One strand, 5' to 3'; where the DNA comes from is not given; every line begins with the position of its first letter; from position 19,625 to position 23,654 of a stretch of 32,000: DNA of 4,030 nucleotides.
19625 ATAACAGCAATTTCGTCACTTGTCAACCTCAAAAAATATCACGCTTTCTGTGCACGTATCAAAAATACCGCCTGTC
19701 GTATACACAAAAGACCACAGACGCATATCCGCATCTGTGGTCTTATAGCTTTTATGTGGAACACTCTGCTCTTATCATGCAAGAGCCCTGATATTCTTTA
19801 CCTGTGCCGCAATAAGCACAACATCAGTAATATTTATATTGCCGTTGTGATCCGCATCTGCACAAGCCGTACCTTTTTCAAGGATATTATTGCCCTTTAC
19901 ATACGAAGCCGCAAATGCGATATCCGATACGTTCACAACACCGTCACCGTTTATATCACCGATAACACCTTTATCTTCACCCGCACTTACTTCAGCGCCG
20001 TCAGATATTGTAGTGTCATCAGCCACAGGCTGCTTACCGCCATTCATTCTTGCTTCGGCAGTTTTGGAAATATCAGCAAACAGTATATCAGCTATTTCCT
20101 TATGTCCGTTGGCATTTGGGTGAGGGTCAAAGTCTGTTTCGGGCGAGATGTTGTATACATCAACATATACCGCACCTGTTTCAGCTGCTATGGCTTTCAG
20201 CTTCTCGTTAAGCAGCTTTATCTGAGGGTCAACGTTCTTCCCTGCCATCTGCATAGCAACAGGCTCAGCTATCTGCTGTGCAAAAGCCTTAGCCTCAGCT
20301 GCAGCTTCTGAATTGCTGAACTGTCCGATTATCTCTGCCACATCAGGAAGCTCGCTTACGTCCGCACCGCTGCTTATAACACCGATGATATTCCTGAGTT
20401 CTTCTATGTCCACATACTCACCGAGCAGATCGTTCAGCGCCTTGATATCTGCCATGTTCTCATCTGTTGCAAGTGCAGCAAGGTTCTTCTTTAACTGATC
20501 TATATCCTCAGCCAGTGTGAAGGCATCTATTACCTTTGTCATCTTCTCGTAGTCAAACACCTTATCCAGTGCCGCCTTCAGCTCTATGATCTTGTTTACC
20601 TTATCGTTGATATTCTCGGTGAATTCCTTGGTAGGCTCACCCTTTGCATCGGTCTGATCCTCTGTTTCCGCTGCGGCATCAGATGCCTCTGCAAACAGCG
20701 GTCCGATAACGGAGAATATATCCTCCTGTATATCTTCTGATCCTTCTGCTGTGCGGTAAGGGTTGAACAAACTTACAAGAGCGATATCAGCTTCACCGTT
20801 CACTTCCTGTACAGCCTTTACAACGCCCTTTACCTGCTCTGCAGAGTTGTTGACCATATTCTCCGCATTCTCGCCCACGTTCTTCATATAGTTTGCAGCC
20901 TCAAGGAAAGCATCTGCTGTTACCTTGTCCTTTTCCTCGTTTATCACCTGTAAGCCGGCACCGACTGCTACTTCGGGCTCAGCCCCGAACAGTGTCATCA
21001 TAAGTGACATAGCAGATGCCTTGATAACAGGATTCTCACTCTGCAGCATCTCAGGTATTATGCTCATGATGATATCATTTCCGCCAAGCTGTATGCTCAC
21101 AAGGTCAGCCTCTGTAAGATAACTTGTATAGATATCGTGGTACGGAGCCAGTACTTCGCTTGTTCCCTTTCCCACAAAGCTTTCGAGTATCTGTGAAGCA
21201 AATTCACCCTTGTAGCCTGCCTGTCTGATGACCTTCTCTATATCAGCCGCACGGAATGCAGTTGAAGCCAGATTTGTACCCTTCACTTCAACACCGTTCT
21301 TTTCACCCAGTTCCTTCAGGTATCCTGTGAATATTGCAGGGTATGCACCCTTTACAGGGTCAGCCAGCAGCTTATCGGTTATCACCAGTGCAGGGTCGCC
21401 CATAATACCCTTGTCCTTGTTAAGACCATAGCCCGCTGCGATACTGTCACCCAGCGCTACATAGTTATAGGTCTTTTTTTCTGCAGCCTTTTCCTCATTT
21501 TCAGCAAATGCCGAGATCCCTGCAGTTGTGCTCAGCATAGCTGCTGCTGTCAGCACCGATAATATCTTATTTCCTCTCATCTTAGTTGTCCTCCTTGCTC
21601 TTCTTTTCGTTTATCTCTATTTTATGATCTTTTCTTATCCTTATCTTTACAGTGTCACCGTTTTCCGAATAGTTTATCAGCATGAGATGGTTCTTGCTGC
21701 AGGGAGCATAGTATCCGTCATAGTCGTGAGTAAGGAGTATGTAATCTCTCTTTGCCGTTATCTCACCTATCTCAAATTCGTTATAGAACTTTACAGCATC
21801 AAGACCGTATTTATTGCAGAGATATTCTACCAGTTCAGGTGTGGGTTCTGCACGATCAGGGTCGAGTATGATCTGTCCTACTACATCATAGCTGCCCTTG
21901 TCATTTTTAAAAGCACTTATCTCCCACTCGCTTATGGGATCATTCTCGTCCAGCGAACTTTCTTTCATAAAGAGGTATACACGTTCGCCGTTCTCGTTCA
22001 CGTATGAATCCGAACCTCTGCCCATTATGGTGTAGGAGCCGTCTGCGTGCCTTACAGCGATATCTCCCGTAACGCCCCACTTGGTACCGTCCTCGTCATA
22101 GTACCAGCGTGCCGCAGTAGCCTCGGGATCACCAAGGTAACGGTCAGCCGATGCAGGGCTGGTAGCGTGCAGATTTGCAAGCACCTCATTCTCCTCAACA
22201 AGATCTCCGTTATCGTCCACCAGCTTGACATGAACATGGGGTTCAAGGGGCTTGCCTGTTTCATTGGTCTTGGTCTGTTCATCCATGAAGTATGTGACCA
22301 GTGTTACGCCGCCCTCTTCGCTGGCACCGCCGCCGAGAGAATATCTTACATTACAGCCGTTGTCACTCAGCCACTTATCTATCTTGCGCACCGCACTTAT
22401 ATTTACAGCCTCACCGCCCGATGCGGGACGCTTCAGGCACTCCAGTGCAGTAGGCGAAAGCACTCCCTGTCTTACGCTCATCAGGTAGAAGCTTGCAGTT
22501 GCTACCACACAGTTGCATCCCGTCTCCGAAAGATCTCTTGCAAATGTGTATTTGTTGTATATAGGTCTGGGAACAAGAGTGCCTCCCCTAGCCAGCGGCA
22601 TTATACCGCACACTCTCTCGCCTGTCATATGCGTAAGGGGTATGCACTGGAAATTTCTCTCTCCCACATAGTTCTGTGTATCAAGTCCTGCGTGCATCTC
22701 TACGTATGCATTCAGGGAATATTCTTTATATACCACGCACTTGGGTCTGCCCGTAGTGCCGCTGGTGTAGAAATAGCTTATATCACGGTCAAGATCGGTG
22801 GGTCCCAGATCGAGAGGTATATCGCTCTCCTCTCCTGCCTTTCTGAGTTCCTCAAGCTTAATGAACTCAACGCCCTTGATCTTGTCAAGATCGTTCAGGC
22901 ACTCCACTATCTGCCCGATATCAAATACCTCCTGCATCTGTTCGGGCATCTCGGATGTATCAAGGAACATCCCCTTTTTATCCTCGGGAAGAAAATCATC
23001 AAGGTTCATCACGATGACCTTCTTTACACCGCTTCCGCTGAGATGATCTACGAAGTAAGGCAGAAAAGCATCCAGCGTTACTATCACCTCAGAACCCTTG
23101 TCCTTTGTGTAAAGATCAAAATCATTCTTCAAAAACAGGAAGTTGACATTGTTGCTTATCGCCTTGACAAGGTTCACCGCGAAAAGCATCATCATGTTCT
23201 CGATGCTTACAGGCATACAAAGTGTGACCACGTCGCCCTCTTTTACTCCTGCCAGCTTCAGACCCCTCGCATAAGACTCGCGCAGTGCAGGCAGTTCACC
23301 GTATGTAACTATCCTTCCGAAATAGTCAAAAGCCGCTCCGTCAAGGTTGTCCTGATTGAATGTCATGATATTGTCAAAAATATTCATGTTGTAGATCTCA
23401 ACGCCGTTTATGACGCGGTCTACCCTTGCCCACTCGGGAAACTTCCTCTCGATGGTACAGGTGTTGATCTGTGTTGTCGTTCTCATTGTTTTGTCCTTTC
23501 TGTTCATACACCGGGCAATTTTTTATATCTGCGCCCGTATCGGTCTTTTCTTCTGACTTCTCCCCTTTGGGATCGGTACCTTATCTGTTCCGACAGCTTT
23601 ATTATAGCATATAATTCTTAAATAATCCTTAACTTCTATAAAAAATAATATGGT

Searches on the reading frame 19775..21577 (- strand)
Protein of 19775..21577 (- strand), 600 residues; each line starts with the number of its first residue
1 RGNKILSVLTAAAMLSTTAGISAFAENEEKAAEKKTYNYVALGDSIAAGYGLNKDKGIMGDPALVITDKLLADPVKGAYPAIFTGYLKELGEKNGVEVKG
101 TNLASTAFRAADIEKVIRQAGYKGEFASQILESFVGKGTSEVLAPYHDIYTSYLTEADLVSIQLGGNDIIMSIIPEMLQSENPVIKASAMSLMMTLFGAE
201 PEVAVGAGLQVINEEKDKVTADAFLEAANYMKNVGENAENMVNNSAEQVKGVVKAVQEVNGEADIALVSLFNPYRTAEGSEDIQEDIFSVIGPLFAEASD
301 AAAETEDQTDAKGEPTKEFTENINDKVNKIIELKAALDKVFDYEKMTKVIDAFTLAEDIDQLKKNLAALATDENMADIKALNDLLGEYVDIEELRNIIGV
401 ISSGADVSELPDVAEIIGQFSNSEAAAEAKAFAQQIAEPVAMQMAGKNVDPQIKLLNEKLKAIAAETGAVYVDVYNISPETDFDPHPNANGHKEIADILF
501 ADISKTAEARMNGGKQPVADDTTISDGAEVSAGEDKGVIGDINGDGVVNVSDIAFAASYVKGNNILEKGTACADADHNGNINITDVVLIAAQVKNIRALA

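Call 38: search_protein_families(library=pfam, proteins=[window:19775-21577:-], max_evalue=0.001)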
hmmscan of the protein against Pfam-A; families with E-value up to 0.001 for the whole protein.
window:19775-21577:- (600 aa): 3 families
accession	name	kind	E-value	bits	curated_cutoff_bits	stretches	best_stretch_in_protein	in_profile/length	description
PF13472.12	Lipase_GDSL_2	-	4.8e-11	43.9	32.9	1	382-493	73-177/178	GDSL-like Lipase/Acylhydrolase family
PF00657.28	Lipase_GDSL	-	7e-09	36.6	23.6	1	39-180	1-94/208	GDSL-like Lipase/Acylhydrolase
PF00404.24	Dockerin_1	-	6.6e-07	29.9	22.9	1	540-592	2-55/57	Dockerin type I domain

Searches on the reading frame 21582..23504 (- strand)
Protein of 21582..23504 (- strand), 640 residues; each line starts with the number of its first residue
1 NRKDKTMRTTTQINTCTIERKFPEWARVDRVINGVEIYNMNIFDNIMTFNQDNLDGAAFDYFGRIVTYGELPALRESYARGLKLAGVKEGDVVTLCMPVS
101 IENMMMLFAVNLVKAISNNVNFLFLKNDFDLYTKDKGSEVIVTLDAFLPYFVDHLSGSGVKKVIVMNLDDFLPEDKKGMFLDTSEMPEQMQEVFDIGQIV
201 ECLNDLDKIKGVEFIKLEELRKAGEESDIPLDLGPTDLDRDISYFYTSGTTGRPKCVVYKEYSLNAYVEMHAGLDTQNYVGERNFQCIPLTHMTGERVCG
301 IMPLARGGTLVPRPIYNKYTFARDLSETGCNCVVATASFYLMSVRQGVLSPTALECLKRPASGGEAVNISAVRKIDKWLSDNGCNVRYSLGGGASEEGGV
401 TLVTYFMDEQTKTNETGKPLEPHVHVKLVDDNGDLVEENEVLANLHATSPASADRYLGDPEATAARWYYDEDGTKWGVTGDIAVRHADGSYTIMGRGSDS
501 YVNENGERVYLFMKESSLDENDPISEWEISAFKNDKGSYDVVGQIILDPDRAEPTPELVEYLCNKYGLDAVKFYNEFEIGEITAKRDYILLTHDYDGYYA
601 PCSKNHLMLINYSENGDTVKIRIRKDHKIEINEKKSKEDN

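Call 38: search_protein_families(library=pfam, proteins=[window:21582-23504:-], max_evalue=0.001)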
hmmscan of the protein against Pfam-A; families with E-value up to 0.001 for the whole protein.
window:21582-23504:- (640 aa): 1 family
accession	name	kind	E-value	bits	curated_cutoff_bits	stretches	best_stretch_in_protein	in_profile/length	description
PF00501.34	AMP-binding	-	4.4e-38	131.5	29.9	1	55-456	10-383/384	AMP-binding enzyme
